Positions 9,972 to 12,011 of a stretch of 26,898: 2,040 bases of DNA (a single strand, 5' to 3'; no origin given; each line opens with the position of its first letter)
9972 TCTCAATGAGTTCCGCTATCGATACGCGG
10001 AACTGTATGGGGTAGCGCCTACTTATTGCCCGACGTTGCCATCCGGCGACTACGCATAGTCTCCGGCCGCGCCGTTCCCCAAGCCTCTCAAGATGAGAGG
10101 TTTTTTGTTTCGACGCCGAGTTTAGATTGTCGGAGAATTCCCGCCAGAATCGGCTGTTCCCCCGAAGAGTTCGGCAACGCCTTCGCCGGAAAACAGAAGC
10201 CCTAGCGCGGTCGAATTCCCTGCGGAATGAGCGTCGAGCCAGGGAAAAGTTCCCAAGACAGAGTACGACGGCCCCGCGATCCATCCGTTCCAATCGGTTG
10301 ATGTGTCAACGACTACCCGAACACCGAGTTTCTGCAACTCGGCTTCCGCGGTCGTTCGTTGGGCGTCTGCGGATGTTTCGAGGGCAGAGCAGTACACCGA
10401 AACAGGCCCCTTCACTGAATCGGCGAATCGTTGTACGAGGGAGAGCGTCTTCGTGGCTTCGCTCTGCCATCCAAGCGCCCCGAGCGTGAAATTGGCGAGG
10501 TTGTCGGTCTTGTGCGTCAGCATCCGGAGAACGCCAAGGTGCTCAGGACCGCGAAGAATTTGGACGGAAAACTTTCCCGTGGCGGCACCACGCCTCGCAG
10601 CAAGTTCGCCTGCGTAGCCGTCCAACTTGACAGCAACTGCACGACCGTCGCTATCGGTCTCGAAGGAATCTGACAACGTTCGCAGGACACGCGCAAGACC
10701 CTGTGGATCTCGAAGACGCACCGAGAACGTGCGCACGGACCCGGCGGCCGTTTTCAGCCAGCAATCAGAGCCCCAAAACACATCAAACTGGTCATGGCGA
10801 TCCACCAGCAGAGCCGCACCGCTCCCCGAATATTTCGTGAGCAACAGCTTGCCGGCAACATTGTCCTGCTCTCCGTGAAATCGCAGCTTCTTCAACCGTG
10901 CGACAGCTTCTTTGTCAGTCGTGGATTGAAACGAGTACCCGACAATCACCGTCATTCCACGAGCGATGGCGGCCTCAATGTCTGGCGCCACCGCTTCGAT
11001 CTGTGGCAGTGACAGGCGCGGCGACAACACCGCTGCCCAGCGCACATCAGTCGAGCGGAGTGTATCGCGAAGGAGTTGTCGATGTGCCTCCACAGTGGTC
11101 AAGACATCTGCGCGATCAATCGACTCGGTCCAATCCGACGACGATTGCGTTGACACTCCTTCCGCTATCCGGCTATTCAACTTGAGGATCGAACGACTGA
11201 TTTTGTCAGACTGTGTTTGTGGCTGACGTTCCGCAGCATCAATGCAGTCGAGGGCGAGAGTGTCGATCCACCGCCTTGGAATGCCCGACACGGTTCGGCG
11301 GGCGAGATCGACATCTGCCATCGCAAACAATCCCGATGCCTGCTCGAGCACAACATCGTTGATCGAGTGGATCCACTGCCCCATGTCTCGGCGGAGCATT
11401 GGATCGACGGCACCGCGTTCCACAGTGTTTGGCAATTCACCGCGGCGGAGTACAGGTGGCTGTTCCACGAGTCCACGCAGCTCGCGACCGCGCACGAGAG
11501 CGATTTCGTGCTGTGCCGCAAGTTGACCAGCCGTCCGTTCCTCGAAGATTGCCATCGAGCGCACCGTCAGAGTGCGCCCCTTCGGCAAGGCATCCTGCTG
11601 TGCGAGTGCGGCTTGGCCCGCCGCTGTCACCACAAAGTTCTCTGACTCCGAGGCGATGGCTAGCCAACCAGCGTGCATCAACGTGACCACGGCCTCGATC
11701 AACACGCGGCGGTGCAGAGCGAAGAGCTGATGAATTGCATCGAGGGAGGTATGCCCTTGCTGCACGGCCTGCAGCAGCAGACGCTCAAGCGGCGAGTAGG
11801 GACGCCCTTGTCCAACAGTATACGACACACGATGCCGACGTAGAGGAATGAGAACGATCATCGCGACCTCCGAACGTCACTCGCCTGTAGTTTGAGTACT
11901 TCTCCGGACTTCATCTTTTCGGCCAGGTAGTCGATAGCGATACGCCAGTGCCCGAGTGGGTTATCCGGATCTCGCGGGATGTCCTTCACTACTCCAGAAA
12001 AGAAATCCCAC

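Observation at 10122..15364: Coupled kinase-like/SF1-helicase giant gene plus wHTH/PLD-like partner: Mokosh-type-I-like architecture with non-canonical catalytic motifs (top candidate for an undescribed defence variant)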

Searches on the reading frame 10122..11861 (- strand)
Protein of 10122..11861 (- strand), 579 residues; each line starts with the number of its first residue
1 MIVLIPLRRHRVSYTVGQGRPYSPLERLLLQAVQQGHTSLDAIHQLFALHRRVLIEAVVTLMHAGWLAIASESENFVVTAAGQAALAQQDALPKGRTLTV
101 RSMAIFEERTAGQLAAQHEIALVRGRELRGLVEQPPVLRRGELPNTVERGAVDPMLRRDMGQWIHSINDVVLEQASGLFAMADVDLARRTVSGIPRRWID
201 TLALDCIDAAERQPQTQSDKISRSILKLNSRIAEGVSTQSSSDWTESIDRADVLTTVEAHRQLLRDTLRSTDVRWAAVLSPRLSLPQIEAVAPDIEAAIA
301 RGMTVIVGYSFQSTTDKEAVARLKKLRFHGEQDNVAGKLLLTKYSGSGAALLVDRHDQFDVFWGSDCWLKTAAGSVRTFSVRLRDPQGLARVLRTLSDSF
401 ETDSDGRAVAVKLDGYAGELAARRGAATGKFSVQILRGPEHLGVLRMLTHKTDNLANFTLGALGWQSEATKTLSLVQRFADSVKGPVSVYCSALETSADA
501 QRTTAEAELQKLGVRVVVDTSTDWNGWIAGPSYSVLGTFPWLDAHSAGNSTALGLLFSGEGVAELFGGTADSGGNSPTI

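Call 7: search_protein_families(library=pfam, proteins=[window:10122-11861:-], max_evalue=1)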
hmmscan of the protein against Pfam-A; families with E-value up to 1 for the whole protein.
window:10122-11861:- (579 aa): 1 family
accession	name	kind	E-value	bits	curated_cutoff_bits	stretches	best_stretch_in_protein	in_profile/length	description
PF24409.1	wHTH-PRTase_assc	-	0.028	14.9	27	1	28-88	2-57/83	wHTH-PRTase associated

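Call 8: search_protein_families(library=padloc, proteins=[window:10122-11861:-], max_evalue=1)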
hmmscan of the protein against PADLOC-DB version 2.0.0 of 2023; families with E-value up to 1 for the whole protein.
window:10122-11861:- (579 aa): 2 families
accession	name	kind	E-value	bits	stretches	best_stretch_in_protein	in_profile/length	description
PDLC03922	MkoB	-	3.4e-42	143.5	1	2-455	7-491/610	-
PDLC03924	MkoC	-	1e-05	21.8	1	234-327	967-1063/1136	-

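Call 12: find_homologous_proteins(query=window:10122-11861:-)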
Query window:10122-11861:- (579 aa): 3 proteins with E <= 0.001 among 8000 candidates.
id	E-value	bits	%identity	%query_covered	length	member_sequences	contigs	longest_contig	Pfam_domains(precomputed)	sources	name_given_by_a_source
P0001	0.0e+0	1271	100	100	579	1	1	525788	-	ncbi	-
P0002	7.7e-35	139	38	39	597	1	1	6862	-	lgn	-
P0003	8.6e-27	112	27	68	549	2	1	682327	-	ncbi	ncbi:putative protein OS=Streptomyces lavendulae subsp. lavendulae OX=58340 GN=SLAV_07775 PE=4 SV=1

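Call 22: search_protein_representatives(protein=window:10122-11861:-)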
Query: 579 residues. Proteins with E-value up to 0.001 (for the whole library): 347; up to 1e-10: 227; up to 1e-30: 68. The best 150 are listed.
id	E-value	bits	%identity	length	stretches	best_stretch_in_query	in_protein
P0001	0.0e+00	1270.9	100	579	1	1-579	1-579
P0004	6.5e-53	196.8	32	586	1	1-442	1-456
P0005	8.9e-53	196.4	34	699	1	1-404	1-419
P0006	2.9e-52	194.7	31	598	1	1-566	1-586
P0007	2.0e-50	188.6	31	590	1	1-398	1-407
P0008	3.8e-50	187.7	33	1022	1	1-451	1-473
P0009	1.0e-48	182.9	30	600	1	1-563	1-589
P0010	3.6e-48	181.2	30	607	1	1-547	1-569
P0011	1.7e-47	178.9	31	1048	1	1-435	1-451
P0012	1.1e-45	173.0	31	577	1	1-567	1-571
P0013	1.9e-45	172.2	35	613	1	1-423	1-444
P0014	1.9e-45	172.2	29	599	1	1-564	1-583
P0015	2.6e-45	171.7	33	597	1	1-407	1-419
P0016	3.2e-45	171.4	30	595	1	1-422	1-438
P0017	3.9e-45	171.2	31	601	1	1-451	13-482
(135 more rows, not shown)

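Call 33: find_encoding_contigs(protein=window:10122-11861:-, flank=10000, max_places=3)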
Protein window:10122-11861:- (579 aa): no gene with exactly this product is on record in the collection.

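Call 35: find_related_loci(query=A1, collection=genome_contigs, flank=6000)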
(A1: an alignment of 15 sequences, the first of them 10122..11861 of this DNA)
Query A1 (579 aa) in genome_contigs; peptide patterns used: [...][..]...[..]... (x = any residue, [..] = any of these).
4 stretches matched a pattern; 1 encode a relative of the query (tblastn E <= 1e-3); 1 distinct loci.
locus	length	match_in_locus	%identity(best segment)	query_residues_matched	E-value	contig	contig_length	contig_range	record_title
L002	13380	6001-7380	31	1-446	2e-55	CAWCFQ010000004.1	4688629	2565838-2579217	MAG: uncultured Acidobacteriaceae bacterium isolate MFD01231.bin.1.98 genome assembly, contig: contig_6931, whole genome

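Call 53: search_solved_structures(query=A1, max_evalue=10, show_alignments=2)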
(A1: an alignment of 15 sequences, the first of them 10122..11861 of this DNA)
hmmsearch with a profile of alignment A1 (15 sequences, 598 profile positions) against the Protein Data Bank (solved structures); distinct sequences matched with E-value up to 10: 13.
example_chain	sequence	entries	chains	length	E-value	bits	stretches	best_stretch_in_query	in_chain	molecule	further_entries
4ggj_A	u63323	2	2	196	0.00029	22.9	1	488-569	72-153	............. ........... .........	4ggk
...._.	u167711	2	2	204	0.00098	21.2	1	489-568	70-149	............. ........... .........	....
7e0m_A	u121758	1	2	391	0.019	16.9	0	292-407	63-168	Phospholipase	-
1byr_A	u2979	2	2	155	0.14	14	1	466-569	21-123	PROTEIN (ENDONUCLEASE)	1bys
6ehi_A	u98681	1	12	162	0.24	13.3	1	468-562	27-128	Nuclease NucT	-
1f3m_A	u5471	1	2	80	0.28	13.1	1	171-217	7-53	SERINE/THREONINE-PROTEIN KINASE PAK-ALPHA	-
1e0a_B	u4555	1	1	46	0.46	12.3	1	168-212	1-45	Serine/threonine-protein kinase PAK 1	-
9u5s_A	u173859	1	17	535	0.5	12.2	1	275-334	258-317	Outer membrane lipoprotein BfpB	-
4mit_E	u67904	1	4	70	0.58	12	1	175-219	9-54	Serine/threonine protein kinase PAK, putative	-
9fiz_A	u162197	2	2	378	0.78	11.6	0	300-366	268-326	Envelope phospholipase OPG057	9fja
9fhk_B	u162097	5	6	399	0.85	11.4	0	300-366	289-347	Envelope phospholipase OPG057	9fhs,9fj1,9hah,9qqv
9fj0_A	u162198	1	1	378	1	11.2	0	300-365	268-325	Envelope phospholipase OPG057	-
5z6o_A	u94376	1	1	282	2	10.2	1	337-388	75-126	protease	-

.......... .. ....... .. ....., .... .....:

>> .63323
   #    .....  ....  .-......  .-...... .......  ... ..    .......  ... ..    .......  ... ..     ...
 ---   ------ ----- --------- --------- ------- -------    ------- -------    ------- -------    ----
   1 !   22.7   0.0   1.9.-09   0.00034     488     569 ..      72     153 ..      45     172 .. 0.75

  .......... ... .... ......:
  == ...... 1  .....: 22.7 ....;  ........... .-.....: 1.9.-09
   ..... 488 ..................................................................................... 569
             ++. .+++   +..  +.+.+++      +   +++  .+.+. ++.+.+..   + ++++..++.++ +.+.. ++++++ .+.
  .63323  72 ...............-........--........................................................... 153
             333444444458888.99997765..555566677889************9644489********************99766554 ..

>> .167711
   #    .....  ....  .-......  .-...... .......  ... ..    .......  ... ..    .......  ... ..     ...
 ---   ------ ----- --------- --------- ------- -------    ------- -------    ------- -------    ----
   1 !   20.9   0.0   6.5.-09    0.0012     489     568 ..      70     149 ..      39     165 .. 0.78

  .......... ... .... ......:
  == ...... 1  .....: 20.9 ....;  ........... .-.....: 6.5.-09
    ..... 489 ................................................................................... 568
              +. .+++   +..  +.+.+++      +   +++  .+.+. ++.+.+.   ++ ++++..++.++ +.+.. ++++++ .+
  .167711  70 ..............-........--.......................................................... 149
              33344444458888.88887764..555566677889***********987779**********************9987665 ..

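Call 55: find_encoding_contigs(protein=P0006, flank=6000, max_places=2)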
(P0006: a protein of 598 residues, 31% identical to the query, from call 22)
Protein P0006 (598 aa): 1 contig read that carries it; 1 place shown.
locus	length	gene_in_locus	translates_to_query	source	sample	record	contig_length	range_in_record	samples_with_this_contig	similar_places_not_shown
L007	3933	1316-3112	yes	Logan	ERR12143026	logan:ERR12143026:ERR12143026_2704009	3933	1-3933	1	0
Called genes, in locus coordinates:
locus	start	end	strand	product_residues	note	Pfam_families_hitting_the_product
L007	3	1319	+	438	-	?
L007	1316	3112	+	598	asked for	PF13091:PLDc_2 (weak)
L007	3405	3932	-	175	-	?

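Call 57: predict_structure(alignment_id=A1)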
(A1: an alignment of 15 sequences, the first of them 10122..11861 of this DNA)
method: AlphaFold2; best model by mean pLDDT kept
length: 579 residues; sequences in the alignment: 15
mean_pLDDT: 78.4   pTM: 0.55
mean pLDDT of the five models: 78.4, 77.8, 77.6, 76.8, 75.1
residues with pLDDT >= 90: 111; 70-90: 343; 50-70: 93; < 50: 32
segments of 3 or more residues with pLDDT < 50: 92-94, 228-240, 546-548, 570-579
pLDDT, mean of each block of 10 residues (from residue 1): 89 77 80 93 91 86 80 84 73 61 89 87 75 73 84 81 79 84 86 86 89 64 53 37 82 88 93 92 89 93 91 75 88 84 83 88 87 76 89 85 73 83 72 84 76 74 59 70 74 60 74 77 75 82 56 86 71 32
secondary structure, 60 per line:
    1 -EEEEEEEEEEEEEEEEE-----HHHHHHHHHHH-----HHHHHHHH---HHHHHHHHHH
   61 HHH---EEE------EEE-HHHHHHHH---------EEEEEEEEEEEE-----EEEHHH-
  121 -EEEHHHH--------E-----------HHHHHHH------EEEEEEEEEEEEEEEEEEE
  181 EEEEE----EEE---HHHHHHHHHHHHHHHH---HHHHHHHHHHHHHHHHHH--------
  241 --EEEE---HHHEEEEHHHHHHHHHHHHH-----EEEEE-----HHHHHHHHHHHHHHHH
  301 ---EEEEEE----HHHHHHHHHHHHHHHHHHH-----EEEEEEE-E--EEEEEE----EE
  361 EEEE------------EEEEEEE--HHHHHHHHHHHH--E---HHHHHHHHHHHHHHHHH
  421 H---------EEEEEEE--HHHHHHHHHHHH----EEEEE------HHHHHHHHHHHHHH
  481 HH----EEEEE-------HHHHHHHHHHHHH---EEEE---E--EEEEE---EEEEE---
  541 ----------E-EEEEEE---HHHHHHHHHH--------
elements in order: E2-18 H24-34 H40-47 H51-63 E67-69 E76-78 H80-87 E97-108 E114-116 E122-124 H125-128 H149-155 E162-185 E190-192 H196-211 H215-232 E243-246 E253-256 H257-269 E275-279 H285-300 E304-309 H314-332 E338-344 E349-354 E359-364 E377-383 H386-397 H404-421 E431-437 H440-451 E456-460 H467-482 E487-491 H499-511 E515-518 E525-529 E533-537 E553-558 H562-571

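Call 60: fold_search(model_id=the predicted structure, library=pdb)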
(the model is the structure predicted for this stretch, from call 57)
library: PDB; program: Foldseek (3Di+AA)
matches with E <= 10: 1305; with E <= 0.001: 138
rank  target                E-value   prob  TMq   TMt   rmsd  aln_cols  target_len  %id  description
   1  9qqv                  1.5e-11  1.00  0.38  0.58   8.4       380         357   13  Structure of the F13 protein of Vaccinia virus in complex with G243-1720 (released 2025-12-24)
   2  9vbh_A                2.6e-11  1.00  0.37  0.49   6.3       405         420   10  Cryo-EM structure of human PLD3 bound to ssDNA (poly(T)) (released 2025-12-24)
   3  8yr5_A                3.3e-11  1.00  0.40  0.51   7.2       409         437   10  Crystal structure of E. coli phosphatidylserine synthase in apo state (released 2024-11-20)
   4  9fhs                  3.7e-11  1.00  0.36  0.53   6.1       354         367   12  Structure of the F13 protein of Vaccinia virus (F432 crystal form) (released 2025-03-12)
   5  9vbg_A                4.4e-11  1.00  0.36  0.48   9.1       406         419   10  Cryo-EM structure of human PLD3 apo form (released 2025-12-24)
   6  7wu1_E                4.6e-11  1.00  0.36  0.38   7.2       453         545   10  Crystal structure of phospholipase D from Moritella sp. JT01 (released 2023-02-08)
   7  7js7_B                4.9e-11  1.00  0.39  0.45   6.6       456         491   12  Phospholipase D engineered mutant (TNYR) H442 covalent adduct with 1-inositol phosphate (released 2021-04-28)
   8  2o8r_B                4.9e-11  1.00  0.33  0.32  21.0       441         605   12  Crystal Structure of Polyphosphate Kinase from Porphyromonas Gingivalis (released 2006-12-19)
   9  8yr5_H                5.2e-11  1.00  0.40  0.51   7.1       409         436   10  Crystal structure of E. coli phosphatidylserine synthase in apo state (released 2024-11-20)
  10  8yr5_I                5.2e-11  1.00  0.39  0.49   7.3       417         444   10  Crystal structure of E. coli phosphatidylserine synthase in apo state (released 2024-11-20)
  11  8yr5_J                6.6e-11  1.00  0.40  0.50   6.7       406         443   10  Crystal structure of E. coli phosphatidylserine synthase in apo state (released 2024-11-20)
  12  6oho_A                6.6e-11  1.00  0.38  0.38   7.4       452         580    9  Structure of human Phospholipase D2 catalytic domain (released 2020-02-19)
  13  8ctq                  6.6e-11  1.00  0.36  0.42   8.1       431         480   12  Crystal structure of engineered phospholipase D mutant superPLD 2-48 (released 2023-04-26)
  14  8yr5_E                7.4e-11  1.00  0.39  0.49   7.3       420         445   10  Crystal structure of E. coli phosphatidylserine synthase in apo state (released 2024-11-20)
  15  8v08_A                7.8e-11  1.00  0.37  0.53   7.2       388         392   12  Crystal structure of human PLD4 co-crystallized with 5'Pi-ssDNA (released 2024-03-13)
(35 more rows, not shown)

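Call 63: search_protein_families(library=pfam, proteins=[L002:5911-7761:+, L002:8313-10760:+, L007:1316-3112:+], max_evalue=0.1)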
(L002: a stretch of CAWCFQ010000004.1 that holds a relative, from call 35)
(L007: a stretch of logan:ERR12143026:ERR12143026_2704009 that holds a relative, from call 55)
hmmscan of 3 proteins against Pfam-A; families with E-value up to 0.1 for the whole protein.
L002:5911-7761:+ (616 aa): 0 families

L002:8313-10760:+ (815 aa): 3 families
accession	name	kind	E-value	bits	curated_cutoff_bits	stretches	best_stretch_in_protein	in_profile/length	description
PF01048.26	PNP_UDP_1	-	1.9e-28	99.9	25.1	1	317-554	3-228/233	Phosphorylase superfamily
PF13646.12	HEAT_2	-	0.00089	19.9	27.7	1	675-760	8-87/88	HEAT repeats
PF02985.28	HEAT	-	0.014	16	23.5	0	671-697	4-30/31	HEAT repeat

L007:1316-3112:+ (598 aa): 2 families
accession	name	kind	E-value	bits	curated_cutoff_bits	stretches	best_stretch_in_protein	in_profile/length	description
PF13091.12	PLDc_2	-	2.6e-09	37.5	27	1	467-559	2-101/132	PLD-like domain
PF13090.12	PP_kinase_C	-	0.012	15.6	25.8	1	341-415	68-144/172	Polyphosphate kinase C-terminal domain 2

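Call 67: search_protein_families(library=padloc, proteins=[L002:5911-7761:+], max_evalue=0.00001)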
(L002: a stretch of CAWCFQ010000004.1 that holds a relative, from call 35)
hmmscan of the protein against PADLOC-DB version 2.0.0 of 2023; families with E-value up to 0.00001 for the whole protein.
L002:5911-7761:+ (616 aa): 3 families
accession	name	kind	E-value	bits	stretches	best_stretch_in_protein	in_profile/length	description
PDLC03922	MkoB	-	9.6e-69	231.2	1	31-607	6-592/610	-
PDLC03924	MkoC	-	1e-12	45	1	470-607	981-1122/1136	-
PDLC03923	MkoB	-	2.2e-06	24.9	1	33-156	15-138/454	-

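Call 88: find_encoding_contigs(protein=P0003, flank=7000, max_places=1)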
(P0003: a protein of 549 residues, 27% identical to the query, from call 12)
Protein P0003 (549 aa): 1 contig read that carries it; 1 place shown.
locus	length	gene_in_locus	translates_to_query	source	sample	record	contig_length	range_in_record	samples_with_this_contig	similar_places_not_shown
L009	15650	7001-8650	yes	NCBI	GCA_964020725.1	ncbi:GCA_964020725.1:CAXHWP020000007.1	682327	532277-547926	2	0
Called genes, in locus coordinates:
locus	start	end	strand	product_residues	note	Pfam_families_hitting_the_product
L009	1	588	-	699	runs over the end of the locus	-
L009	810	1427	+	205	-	PF04545:Sigma70_r4 (weak), PF08281:Sigma70_r4_2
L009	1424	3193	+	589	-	-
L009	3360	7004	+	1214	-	PF00069:Pkinase, PF13086:AAA_11, PF13401:AAA_22 (faint), PF13604:AAA_30 (faint), PF13086:AAA_11, PF13087:AAA_12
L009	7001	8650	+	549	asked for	-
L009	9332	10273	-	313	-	PF00108:Thiolase_N, PF08545:ACP_syn_III, PF08541:ACP_syn_III_C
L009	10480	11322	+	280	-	PF02634:FdhD-NarQ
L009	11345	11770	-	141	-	-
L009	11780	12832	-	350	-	PF13593:SBF_like, PF01758:SBF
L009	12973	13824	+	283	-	PF00126:HTH_1, PF12840:HTH_20 (weak), PF13556:HTH_30 (faint), PF03466:LysR_substrate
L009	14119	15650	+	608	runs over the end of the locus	PF00501:AMP-binding, PF23562:AMP-binding_C_3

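Call 89: find_encoding_contigs(protein=P0009, flank=7000, max_places=1)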
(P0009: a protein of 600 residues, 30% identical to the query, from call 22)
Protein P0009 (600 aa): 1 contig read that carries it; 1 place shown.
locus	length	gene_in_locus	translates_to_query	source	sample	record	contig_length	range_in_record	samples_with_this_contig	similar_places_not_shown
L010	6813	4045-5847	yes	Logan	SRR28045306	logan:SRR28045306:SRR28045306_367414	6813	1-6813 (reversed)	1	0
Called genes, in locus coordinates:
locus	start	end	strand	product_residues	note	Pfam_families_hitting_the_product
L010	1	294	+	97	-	?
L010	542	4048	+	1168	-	PF13086:AAA_11, PF13245:AAA_19, PF13604:AAA_30 (weak), PF13086:AAA_11, PF13087:AAA_12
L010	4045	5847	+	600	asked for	-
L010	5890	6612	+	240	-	-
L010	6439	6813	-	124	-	?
